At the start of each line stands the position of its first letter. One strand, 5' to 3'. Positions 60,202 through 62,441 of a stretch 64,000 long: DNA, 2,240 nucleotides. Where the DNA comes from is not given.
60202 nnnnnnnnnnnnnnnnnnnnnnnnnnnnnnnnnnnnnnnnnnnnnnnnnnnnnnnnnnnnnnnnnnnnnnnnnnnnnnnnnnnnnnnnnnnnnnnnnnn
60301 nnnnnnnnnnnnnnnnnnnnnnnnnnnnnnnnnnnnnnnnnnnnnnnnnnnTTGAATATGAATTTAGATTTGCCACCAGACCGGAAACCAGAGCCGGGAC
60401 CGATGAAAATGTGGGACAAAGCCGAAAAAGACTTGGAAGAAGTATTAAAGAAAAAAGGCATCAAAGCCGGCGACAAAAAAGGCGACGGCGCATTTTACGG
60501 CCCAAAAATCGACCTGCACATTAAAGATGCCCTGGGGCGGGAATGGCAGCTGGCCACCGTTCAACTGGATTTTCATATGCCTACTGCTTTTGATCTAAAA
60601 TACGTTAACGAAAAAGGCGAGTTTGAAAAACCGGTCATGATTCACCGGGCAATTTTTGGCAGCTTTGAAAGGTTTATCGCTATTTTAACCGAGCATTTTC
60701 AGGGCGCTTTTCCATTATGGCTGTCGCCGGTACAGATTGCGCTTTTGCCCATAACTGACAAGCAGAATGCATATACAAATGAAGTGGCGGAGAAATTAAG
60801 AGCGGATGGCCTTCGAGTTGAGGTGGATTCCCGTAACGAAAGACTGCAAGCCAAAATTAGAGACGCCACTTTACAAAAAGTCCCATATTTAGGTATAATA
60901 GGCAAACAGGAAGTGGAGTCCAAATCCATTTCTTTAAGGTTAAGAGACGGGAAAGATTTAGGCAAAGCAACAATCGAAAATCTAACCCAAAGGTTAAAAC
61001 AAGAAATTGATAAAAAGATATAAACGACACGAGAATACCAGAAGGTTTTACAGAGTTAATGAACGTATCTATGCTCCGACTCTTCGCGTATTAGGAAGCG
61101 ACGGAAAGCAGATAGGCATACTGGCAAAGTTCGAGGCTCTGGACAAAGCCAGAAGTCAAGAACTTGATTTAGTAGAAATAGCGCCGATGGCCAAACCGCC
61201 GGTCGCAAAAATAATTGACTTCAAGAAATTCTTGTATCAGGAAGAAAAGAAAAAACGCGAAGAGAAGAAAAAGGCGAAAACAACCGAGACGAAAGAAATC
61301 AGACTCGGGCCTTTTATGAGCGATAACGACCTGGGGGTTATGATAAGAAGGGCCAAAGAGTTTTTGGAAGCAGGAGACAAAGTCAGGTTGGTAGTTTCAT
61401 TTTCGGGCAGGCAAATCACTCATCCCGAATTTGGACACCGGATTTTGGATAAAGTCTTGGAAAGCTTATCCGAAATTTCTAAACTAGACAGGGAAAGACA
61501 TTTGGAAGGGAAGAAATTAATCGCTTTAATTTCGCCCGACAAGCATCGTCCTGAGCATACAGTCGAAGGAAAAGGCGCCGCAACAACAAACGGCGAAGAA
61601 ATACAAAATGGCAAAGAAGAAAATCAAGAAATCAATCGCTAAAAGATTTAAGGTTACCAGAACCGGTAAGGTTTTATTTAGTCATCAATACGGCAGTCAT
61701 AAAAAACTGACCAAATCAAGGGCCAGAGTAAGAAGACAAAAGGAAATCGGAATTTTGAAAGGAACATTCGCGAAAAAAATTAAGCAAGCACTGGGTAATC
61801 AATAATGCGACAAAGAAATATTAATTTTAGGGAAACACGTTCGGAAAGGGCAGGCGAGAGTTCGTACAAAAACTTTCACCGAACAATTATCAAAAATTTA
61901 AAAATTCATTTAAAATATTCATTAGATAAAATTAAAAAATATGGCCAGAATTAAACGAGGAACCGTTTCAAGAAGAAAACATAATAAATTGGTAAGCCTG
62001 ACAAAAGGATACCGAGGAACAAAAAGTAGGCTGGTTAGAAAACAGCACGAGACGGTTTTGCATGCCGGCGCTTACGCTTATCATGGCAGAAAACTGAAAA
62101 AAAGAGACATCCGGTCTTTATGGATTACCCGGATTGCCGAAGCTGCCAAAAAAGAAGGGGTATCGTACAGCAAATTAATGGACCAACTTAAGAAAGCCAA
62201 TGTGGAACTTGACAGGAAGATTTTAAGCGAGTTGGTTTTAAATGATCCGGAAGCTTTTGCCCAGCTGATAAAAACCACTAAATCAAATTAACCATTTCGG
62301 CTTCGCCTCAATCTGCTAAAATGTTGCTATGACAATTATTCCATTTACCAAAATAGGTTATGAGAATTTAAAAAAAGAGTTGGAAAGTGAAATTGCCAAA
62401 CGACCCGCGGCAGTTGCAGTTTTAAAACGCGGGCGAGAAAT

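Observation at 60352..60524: Essential thrS is split by a frameshift at a short A-run; homopolymer-associated frameshifts recur across the window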

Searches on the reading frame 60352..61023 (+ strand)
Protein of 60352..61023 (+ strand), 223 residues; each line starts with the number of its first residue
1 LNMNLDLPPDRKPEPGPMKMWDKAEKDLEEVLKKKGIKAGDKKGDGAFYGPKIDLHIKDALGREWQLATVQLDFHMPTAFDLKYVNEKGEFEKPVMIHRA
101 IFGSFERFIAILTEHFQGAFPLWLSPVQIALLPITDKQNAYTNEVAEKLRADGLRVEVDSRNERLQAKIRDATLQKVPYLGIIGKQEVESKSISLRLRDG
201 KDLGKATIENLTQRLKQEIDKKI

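Call 12: find_encoding_contigs(protein=window:60352-61023:+, flank=5000, max_places=8)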
Protein window:60352-61023:+ (223 aa): no gene with exactly this product is on record in the collection.

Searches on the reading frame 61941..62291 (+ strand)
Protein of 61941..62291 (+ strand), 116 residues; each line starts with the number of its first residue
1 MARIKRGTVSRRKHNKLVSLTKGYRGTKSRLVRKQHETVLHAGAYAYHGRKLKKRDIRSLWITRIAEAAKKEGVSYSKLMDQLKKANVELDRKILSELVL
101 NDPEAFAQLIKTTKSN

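Call 9: find_encoding_contigs(protein=window:61941-62291:+, flank=4000, max_places=8)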
Protein window:61941-62291:+ (116 aa): 1 contig read that carries it; 1 place shown.
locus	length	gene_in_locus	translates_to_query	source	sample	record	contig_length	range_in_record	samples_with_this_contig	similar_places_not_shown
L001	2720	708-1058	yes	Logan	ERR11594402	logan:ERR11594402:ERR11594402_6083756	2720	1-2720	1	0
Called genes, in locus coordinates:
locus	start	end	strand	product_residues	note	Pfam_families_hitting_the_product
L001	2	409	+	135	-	?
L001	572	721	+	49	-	-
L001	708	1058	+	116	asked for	PF00453:Ribosomal_L20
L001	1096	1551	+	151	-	PF03449:GreA_GreB_N, PF01272:GreA_GreB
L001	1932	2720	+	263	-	?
